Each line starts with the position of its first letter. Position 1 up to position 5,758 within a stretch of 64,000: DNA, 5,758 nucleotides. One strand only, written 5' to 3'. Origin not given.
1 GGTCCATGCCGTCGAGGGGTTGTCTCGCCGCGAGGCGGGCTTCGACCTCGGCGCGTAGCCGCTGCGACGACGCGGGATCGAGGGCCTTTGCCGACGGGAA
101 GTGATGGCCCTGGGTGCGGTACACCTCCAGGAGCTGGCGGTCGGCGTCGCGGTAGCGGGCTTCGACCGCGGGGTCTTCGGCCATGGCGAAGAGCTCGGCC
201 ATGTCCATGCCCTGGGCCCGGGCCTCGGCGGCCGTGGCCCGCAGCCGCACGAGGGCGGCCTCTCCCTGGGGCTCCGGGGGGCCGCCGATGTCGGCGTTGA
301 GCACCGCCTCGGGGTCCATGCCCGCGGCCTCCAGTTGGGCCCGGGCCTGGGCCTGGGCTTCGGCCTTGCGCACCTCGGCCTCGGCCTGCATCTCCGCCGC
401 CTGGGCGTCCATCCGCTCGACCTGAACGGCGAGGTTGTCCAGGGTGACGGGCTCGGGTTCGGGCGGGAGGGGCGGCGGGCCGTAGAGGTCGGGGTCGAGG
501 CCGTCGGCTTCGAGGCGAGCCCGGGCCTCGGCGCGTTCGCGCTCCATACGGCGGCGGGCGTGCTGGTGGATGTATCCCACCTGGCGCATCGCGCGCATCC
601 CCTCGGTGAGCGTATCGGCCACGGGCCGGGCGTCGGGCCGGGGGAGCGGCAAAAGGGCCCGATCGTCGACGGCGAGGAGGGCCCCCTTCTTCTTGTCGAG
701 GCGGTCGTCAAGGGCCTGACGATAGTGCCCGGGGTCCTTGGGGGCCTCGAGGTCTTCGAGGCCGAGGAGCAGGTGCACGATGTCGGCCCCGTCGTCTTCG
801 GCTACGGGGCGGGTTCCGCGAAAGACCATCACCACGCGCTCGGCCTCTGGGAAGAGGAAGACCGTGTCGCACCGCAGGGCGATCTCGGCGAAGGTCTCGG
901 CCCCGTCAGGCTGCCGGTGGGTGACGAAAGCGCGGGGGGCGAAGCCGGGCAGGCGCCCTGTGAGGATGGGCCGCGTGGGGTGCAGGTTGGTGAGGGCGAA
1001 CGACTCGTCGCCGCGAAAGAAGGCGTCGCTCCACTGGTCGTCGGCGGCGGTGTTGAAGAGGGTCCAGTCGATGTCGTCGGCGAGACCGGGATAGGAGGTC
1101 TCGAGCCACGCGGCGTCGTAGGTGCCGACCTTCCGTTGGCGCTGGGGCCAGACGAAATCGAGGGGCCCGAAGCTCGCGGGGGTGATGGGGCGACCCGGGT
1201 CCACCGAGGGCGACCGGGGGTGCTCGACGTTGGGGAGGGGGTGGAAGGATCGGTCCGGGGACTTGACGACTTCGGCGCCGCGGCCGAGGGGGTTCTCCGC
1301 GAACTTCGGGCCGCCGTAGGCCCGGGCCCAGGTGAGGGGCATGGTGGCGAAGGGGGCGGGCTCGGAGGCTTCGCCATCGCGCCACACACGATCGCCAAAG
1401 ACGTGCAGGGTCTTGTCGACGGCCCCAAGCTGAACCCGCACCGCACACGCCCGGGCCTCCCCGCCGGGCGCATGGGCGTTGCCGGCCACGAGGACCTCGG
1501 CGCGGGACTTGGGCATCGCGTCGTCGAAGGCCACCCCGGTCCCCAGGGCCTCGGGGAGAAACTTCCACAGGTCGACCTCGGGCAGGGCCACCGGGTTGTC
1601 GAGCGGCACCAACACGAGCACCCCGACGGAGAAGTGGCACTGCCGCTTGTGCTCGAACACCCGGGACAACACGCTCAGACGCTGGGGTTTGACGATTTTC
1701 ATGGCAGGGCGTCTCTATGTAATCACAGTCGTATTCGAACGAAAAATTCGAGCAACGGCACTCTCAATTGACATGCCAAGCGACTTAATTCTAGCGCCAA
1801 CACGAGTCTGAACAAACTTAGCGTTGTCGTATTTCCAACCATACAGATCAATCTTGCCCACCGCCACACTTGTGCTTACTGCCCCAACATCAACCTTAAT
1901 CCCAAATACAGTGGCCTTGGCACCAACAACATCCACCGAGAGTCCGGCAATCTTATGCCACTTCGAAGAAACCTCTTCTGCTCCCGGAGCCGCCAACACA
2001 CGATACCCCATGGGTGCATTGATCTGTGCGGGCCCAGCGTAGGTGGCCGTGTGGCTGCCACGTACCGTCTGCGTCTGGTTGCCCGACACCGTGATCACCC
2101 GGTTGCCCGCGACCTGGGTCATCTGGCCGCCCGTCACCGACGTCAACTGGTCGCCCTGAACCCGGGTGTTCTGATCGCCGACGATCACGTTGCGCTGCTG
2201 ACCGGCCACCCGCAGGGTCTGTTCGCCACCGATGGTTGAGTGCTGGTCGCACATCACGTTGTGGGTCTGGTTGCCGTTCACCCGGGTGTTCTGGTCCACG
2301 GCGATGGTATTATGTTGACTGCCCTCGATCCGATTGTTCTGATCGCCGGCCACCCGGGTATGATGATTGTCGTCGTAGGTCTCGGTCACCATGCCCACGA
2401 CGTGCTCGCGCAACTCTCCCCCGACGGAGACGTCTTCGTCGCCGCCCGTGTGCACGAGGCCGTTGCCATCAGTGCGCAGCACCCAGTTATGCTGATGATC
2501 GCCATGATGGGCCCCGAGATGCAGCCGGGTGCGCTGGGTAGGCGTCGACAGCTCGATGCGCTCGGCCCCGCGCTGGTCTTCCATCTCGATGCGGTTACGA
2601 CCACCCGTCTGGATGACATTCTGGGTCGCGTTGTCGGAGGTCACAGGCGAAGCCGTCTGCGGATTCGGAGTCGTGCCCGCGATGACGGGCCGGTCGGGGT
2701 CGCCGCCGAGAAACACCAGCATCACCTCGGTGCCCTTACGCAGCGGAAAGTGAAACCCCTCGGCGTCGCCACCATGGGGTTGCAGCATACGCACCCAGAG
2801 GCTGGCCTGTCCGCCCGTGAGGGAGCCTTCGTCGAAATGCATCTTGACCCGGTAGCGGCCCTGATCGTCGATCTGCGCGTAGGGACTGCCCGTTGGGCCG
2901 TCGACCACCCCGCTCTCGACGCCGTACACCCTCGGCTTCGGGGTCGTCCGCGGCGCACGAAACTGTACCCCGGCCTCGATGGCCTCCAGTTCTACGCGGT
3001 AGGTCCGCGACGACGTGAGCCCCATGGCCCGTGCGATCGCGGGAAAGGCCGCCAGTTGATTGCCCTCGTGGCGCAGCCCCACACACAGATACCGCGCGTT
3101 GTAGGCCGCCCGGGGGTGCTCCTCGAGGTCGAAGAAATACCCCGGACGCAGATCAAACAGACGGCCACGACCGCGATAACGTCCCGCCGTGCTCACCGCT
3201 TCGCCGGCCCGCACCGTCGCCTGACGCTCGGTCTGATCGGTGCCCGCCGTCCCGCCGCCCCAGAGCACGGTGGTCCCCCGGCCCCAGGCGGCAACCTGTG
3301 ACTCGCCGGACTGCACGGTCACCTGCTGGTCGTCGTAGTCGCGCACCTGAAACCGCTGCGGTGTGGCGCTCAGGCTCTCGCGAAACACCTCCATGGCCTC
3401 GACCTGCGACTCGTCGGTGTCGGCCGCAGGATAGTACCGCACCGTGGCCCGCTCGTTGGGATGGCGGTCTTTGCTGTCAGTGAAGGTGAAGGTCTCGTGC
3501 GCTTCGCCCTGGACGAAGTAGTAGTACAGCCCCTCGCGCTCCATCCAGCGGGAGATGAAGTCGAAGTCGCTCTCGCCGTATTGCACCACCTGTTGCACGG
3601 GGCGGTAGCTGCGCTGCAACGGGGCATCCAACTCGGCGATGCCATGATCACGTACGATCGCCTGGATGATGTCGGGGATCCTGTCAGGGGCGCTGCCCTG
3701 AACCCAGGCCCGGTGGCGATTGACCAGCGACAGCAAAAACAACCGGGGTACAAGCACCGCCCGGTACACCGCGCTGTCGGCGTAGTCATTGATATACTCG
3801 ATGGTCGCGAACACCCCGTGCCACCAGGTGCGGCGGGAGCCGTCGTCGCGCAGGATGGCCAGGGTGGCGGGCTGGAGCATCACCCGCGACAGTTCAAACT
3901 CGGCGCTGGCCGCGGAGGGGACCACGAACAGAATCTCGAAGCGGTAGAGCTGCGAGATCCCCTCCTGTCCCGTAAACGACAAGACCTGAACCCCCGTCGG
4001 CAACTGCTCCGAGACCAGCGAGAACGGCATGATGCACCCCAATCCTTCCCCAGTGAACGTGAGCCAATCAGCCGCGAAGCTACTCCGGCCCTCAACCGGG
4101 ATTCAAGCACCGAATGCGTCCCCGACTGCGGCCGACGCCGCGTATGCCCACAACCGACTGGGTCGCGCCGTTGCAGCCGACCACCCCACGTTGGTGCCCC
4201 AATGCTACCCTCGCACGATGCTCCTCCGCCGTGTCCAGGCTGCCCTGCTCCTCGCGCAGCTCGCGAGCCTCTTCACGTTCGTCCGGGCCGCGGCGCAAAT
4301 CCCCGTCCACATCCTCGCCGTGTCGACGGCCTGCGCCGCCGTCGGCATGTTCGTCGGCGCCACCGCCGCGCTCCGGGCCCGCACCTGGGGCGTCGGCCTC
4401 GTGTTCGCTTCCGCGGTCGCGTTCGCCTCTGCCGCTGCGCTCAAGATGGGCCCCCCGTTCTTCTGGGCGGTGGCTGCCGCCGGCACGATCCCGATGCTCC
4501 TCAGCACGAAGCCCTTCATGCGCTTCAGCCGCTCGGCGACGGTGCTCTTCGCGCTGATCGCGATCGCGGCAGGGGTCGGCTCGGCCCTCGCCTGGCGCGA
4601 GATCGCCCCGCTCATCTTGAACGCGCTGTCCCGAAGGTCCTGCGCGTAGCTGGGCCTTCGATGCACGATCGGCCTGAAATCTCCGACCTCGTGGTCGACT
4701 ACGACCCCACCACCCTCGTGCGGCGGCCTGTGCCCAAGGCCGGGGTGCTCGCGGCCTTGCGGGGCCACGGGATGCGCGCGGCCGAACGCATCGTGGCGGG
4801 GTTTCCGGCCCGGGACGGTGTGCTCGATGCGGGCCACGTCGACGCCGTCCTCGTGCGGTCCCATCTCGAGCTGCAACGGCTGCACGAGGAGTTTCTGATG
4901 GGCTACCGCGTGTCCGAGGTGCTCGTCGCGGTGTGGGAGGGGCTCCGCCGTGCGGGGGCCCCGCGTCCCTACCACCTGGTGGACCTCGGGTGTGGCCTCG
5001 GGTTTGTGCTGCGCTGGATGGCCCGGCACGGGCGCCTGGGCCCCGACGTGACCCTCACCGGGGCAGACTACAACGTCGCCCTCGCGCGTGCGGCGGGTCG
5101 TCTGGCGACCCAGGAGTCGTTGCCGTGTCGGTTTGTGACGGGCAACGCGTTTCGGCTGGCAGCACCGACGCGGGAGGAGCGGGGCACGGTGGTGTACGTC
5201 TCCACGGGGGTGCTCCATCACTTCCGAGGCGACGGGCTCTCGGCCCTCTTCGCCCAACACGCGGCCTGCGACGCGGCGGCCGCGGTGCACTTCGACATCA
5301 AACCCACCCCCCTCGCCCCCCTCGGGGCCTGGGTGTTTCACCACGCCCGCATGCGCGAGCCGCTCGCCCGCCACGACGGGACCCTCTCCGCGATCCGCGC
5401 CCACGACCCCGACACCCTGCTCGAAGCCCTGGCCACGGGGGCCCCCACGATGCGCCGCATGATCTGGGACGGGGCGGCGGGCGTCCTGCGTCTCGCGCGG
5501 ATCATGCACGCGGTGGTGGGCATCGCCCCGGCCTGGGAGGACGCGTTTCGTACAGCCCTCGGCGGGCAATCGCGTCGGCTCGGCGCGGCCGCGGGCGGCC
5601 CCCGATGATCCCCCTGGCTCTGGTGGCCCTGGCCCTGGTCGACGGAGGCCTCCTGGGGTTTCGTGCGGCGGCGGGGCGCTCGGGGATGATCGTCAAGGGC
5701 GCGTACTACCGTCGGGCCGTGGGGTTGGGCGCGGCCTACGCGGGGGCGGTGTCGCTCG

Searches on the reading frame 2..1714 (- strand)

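Call 96: search_protein_families(library=pfam, proteins=[window:2-1714:-], max_evalue=0.001)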
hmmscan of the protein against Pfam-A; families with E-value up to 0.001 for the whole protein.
window:2-1714:- (571 aa): 1 family
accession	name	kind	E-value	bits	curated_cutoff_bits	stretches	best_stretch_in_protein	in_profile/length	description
PF09937.14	DUF2169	-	5.9e-80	269.2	25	1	55-299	36-294/294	Uncharacterized protein conserved in bacteria (DUF2169)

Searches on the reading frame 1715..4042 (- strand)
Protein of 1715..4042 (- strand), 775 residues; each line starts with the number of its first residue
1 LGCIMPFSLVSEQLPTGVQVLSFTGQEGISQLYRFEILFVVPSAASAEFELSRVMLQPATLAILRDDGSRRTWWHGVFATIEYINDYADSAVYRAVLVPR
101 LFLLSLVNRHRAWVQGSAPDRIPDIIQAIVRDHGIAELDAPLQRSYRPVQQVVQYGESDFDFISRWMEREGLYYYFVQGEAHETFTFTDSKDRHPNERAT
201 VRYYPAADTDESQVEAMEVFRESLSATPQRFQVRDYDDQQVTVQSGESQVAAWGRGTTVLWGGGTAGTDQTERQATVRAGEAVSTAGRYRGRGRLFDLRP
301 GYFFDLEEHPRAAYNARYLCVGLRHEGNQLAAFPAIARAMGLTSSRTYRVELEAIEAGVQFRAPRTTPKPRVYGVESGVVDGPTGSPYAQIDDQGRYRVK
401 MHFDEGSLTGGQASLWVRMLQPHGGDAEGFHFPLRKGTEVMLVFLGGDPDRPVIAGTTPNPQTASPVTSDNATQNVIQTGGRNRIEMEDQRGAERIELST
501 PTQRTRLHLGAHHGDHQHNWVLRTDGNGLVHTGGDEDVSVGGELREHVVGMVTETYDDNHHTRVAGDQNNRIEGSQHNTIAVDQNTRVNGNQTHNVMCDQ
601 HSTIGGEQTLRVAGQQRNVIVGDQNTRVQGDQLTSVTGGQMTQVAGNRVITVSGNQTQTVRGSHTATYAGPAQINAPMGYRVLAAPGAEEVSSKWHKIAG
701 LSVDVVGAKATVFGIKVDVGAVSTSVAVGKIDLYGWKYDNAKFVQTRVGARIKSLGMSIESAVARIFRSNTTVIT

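Call 27: search_protein_families(library=pfam, proteins=[window:1715-4042:-], max_evalue=0.001)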
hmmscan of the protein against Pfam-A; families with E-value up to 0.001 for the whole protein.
window:1715-4042:- (775 aa): 5 families
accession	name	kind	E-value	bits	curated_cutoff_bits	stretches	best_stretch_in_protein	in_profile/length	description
PF05954.17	Phage_GPD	-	1.1e-59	202.6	30.1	1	26-329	1-303/305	Phage tail baseplate hub (GPD)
PF22178.3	Gp5_trimer_C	-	7.9e-12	45.8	30.9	2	553-617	45-109/112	Bacteriophage T4 gp5 C-terminal trimerisation domain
PF04717.18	Phage_base_V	-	3.7e-11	43.7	23.8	1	392-457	10-73/75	Type VI secretion system/phage-baseplate injector OB domain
PF13296.11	T6SS_Vgr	-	0.00026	21.5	22.4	1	477-527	3-52/108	Putative type VI secretion system Rhs element Vgr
PF20093.5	DUF6484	-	0.00029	21.9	27.6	1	430-456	39-59/61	Domain of unknown function (DUF6484)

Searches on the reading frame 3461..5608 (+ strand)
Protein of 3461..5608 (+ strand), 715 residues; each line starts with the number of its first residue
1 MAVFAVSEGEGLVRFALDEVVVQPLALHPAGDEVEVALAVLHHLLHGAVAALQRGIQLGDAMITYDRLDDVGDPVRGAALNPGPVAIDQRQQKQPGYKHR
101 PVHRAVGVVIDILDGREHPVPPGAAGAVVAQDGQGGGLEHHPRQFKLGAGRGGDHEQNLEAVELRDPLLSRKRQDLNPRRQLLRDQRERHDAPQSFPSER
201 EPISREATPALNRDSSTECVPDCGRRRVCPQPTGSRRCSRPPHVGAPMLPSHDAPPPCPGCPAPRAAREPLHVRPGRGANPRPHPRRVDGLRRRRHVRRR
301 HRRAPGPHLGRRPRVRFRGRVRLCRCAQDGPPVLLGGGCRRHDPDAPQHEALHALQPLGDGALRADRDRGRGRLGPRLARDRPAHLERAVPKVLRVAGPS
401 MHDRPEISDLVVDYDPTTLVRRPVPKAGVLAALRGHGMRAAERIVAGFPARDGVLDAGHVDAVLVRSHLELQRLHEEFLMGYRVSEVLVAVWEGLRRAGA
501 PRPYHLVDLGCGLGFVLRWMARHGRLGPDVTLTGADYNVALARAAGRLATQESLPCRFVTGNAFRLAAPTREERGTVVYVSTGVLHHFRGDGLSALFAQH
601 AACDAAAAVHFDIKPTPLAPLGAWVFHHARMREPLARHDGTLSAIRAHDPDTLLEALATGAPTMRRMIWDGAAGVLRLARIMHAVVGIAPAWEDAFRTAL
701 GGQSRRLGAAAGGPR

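Call 27: search_protein_families(library=pfam, proteins=[window:3461-5608:+], max_evalue=0.001)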
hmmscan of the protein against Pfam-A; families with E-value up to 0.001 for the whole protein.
window:3461-5608:+ (715 aa): 3 families
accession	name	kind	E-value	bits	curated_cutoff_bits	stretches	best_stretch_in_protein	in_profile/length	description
PF13649.12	Methyltransf_25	-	1e-08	36.2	27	1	507-600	2-89/97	Methyltransferase domain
PF08242.18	Methyltransf_12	-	8.5e-07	30.1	30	1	507-591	1-79/98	Methyltransferase domain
PF08241.18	Methyltransf_11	-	2.8e-06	28.3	21.2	1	507-588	1-73/95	Methyltransferase domain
